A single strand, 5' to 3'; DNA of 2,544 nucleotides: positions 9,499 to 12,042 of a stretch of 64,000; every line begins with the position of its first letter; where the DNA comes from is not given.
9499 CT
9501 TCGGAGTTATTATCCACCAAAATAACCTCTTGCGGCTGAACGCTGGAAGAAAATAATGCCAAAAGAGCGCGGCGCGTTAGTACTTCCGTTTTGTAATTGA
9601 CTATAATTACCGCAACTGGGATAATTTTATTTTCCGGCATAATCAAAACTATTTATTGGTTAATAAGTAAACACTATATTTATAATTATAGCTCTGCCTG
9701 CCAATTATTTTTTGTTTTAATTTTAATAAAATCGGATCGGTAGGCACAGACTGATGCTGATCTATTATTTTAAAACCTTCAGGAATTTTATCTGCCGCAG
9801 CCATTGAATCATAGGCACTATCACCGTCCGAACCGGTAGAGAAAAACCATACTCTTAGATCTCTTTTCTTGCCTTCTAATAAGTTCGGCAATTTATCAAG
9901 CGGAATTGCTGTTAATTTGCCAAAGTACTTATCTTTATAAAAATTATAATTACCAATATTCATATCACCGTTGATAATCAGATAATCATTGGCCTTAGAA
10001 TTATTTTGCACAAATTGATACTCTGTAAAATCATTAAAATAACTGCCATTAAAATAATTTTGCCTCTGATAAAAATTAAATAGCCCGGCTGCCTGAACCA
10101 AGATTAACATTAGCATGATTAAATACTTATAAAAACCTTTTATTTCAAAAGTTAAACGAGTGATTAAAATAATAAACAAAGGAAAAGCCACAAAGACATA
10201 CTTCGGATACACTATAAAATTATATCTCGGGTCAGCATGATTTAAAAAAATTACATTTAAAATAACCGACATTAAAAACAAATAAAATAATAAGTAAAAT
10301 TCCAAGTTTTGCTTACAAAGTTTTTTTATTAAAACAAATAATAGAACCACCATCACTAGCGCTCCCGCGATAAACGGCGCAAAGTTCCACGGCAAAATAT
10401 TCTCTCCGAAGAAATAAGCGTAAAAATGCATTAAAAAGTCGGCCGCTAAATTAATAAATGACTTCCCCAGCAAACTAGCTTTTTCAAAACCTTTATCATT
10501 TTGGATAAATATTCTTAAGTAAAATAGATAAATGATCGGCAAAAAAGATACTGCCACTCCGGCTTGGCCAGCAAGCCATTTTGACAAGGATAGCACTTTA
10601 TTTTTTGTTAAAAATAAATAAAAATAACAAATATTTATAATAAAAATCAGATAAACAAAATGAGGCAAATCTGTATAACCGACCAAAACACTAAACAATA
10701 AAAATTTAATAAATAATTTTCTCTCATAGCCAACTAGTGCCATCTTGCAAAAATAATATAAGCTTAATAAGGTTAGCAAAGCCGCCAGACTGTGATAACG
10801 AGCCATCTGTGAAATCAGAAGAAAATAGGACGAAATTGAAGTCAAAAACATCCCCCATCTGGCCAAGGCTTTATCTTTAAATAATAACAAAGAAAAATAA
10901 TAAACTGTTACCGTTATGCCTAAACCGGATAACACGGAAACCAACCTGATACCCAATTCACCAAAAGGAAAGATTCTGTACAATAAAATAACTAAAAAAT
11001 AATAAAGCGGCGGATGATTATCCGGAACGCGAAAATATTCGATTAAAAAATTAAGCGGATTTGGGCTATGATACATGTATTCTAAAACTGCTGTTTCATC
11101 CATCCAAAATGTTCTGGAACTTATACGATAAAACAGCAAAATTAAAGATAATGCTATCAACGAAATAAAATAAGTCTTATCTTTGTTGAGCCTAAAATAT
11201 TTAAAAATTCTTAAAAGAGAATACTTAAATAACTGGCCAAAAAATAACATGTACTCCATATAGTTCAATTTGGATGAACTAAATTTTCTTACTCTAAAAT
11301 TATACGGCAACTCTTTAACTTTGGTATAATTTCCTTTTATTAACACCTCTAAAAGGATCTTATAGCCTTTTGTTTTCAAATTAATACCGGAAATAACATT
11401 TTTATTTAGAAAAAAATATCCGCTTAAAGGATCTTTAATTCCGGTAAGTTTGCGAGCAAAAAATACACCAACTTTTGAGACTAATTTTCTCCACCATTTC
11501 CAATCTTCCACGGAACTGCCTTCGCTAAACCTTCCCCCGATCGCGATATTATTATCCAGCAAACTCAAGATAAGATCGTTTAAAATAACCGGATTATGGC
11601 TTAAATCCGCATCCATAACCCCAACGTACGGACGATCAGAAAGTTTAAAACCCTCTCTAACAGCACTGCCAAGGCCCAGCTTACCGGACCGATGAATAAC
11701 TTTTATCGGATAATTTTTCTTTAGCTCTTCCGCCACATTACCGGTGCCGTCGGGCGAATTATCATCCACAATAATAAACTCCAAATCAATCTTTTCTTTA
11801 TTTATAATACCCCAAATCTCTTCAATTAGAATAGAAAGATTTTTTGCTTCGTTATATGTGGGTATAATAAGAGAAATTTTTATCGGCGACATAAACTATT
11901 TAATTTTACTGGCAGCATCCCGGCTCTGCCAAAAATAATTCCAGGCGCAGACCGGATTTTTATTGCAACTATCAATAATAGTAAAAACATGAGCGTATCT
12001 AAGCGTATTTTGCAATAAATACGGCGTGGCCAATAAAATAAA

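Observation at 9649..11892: Fusion of a Dpm1-like polyprenyl-phosphate sugar synthase with a PMT/ArnT-like GT-C membrane glycosyltransferase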

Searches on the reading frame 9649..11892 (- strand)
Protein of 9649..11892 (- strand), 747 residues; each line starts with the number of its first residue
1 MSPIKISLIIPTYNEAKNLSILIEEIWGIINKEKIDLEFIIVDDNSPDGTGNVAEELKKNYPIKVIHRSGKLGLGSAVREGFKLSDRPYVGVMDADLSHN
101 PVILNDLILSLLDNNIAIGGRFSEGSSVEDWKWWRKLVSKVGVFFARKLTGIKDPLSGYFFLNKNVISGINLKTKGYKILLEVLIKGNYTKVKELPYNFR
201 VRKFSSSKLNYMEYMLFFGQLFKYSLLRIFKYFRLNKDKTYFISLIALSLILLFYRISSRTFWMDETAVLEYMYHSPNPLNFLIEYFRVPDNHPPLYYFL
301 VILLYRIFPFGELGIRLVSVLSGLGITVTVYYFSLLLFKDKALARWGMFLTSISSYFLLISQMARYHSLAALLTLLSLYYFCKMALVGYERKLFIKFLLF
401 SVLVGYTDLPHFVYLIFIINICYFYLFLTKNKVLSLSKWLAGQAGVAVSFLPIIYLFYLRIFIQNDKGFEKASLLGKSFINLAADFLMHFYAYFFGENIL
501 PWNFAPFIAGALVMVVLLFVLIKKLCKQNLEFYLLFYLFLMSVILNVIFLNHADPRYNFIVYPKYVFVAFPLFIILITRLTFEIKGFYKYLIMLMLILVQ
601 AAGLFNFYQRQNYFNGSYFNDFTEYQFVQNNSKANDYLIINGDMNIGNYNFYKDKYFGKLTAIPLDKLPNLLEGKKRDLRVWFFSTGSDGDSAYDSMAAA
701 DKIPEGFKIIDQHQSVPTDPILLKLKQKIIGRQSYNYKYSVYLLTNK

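Call 3: search_protein_families(library=pfam, proteins=[window:9649-11892:-], max_evalue=0.01)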
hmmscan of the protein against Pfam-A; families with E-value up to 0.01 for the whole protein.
window:9649-11892:- (747 aa): 3 families
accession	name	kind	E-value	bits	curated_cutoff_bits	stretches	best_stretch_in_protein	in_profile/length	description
PF00535.33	Glycos_transf_2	-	8.9e-26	91.3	23.3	1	7-135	1-129/168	Glycosyl transferase family 2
PF13641.12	Glyco_tranf_2_3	-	7.5e-07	29.8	27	1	6-97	3-97/230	Glycosyltransferase like family 2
PF13231.12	PMT_2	-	1.4e-06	29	26.1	1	292-455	1-159/160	Dolichyl-phosphate-mannose-protein mannosyltransferase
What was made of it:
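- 11263..11892 (-): Cytoplasmic GT-A-fold catalytic domain (residues 1-210), Dpm1/DPMS type polyprenyl-phosphate hexose synthase. PF00535 E 9e-26 (call 3).
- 10069..11184 (-): GT-C membrane domain (residues 237-608), 11 predicted membrane spans, N-terminus inside and C-terminus outside. PF13231 PMT_2 (call 3).
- Checked: 11896-13053 is a 385-aa polytopic protein that hits PMT_2 and PMT (call 3).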

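Call 4: search_protein_families(library=ncbifam, proteins=[window:9649-11892:-], max_evalue=0.01)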
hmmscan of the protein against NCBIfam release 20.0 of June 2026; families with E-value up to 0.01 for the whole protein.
window:9649-11892:- (747 aa): 16 families
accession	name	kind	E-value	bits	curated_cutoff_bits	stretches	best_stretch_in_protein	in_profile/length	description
TIGR04182.1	glyco_TIGR04182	equivalog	1.6e-16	60.6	325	1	6-213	2-205/293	S-layer glycoprotein N-glycosyltransferase AglJ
TIGR03937.1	PgaC_IcaA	equivalog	6.5e-11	41.8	422.3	1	5-100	46-139/407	poly-beta-1,6-N-acetyl-D-glucosamine synthase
NF038302.1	EPS_HpsE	equivalog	6.7e-10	38.4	300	1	5-96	2-96/307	hormogonium polysaccharide biosynthesis glycosyltransferase HpsE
NF007986.1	PRK10714.1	equivalog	2e-09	36.9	529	1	5-221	7-222/316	undecaprenyl-phosphate 4-deoxy-4-formamido-L-arabinose transferase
NF007482.0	PRK10073.1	equivalog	2.5e-09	36.6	423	1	5-114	7-113/334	glycosyltransferase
NF041875.1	EPS_EpsD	equivalog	5.9e-09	35.8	370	1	6-106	1-99/325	exopolysaccharide biosynthesis glycosyltransferase EpsD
TIGR04283.1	glyco_like_mftF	equivalog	8.4e-09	35.3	182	1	6-124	1-109/221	TIGR04283 family arsenosugar biosynthesis glycosyltransferase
NF058614.1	PPMAGASynPpgS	equivalog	9.1e-09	35.1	370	1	7-208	3-205/226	polyprenyl-phospho-N-acetylgalactosaminyl synthase PpgS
TIGR03469.1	HpnB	hypoth_equivalog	2e-07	30.4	379.25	1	5-149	45-195/386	hopene-associated glycosyltransferase HpnB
NF050050.1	ProtGlycPglI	equivalog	5.9e-06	25.9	500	1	5-60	3-55/306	GalNAc(5)-diNAcBac-PP-undecaprenol beta-1,3-glucosyltransferase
TIGR03965.1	mycofact_glyco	equivalog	5.9e-06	25.4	280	1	5-118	75-186/467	mycofactocin biosynthesis glycosyltransferase MftF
NF047683.1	TeichurnBiosyTuaG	equivalog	9.6e-06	25.4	400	1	5-109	7-109/252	teichuronic acid biosynthesis protein TuaG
NF010496.0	PRK13915.1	equivalog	5.6e-05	22.4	262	1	5-112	32-143/307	glucosyl-3-phosphoglycerate synthase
NF053739.1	GlytfEpsEBac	equivalog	8.4e-05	21.7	450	1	5-78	2-74/265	glycosyltransferase EpsE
NF045692.1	OglycostaseCruG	equivalog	0.0013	17.8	600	1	5-104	42-145/386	2'-O-glycosyltransferase CruG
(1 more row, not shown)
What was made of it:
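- The protein scores far below the curated cut-offs of every NCBIfam equivalog (call 4).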

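Call 6: search_solved_structures(query=window:9649-11892:-, max_evalue=1, show_alignments=2)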
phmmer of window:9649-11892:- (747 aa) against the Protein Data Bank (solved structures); distinct sequences matched with E-value up to 1: 20.
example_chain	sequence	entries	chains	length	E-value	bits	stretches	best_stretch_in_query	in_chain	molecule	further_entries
5mlz_A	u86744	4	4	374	1.4e-50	175.8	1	3-224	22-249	Dolichol monophosphate mannose synthase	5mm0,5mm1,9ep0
2z87_A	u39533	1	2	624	3.3e-14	55.5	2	6-120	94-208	Chondroitin synthase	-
2z86_A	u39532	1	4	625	3.3e-14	55.5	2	6-120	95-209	Chondroitin synthase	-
5ekp_C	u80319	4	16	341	1.3e-09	40.4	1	3-236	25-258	Uncharacterized glycosyltransferase sll0501 | Glycosyltransferase sll0501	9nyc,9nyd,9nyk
9nye_A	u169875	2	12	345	1.4e-09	40.3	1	3-236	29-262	Glycosyltransferase sll0501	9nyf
5eke_A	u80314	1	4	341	3.5e-09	39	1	3-235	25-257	Uncharacterized glycosyltransferase sll0501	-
3bcv_A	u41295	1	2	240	1.5e-08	36.8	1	5-96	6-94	Putative glycosyltransferase protein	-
9hwj_A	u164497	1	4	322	2.5e-07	32.8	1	5-219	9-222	Undecaprenyl-phosphate 4-deoxy-4-formamido-L-arabinose transferase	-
9bhc_C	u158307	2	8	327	1.3e-05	27.2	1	3-266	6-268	Undecaprenyl-phosphate 4-deoxy-4-formamido-L-arabinose transferase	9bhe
8vxh_A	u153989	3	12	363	1.8e-05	26.7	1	3-266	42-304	Undecaprenyl-phosphate 4-deoxy-4-formamido-L-arabinose transferase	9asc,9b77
9omj_A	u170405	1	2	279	0.00061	21.6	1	5-105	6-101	Glycosyltransferase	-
9omm_A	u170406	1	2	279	0.00065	21.5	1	5-105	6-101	Glycosyltransferase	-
9omh_A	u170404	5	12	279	0.00065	21.5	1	5-105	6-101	Glycosyltransferase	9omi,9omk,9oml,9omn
5hea_A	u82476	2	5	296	0.0011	20.8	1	6-118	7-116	Putative glycosyltransferase (GalT1)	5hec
9jma_A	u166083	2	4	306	0.0013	20.5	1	6-106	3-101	GalNAc(5)-diNAcBac-PP-undecaprenol beta-1,3-glucosyltransferase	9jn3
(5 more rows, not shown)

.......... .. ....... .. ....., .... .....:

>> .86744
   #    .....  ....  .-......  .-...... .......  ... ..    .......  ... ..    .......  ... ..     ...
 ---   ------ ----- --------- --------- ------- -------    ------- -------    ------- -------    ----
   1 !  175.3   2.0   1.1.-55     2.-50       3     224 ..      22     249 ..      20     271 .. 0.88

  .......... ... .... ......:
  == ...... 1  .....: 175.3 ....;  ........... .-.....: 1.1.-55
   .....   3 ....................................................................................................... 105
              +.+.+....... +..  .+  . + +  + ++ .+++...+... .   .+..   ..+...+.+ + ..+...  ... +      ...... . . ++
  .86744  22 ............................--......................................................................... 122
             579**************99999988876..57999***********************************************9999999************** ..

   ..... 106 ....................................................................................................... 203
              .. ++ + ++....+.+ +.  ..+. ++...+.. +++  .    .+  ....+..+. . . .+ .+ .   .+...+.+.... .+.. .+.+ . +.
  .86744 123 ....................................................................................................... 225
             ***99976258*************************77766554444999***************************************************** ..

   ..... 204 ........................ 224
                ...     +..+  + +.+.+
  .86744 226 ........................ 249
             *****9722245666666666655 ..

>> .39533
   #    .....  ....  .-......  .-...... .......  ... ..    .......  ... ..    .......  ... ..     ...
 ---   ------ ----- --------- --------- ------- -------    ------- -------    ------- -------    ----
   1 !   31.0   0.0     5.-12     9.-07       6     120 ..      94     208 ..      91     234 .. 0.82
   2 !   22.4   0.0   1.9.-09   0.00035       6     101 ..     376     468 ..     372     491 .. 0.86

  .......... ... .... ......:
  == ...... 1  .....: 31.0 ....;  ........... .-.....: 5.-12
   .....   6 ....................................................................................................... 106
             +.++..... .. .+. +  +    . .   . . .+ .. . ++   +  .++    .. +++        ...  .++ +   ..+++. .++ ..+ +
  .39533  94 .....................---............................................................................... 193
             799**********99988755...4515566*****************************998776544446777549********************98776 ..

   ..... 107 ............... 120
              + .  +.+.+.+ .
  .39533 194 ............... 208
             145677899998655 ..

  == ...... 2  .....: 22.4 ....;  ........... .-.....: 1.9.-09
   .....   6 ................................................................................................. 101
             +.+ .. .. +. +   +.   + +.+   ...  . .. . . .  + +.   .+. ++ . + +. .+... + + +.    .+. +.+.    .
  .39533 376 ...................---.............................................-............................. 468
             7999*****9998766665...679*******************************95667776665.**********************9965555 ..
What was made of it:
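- Checked: The N-terminal 224 residues match P. furiosus dolichol-phosphate mannose synthase 5mlz at E 1.4e-50 (call 6).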
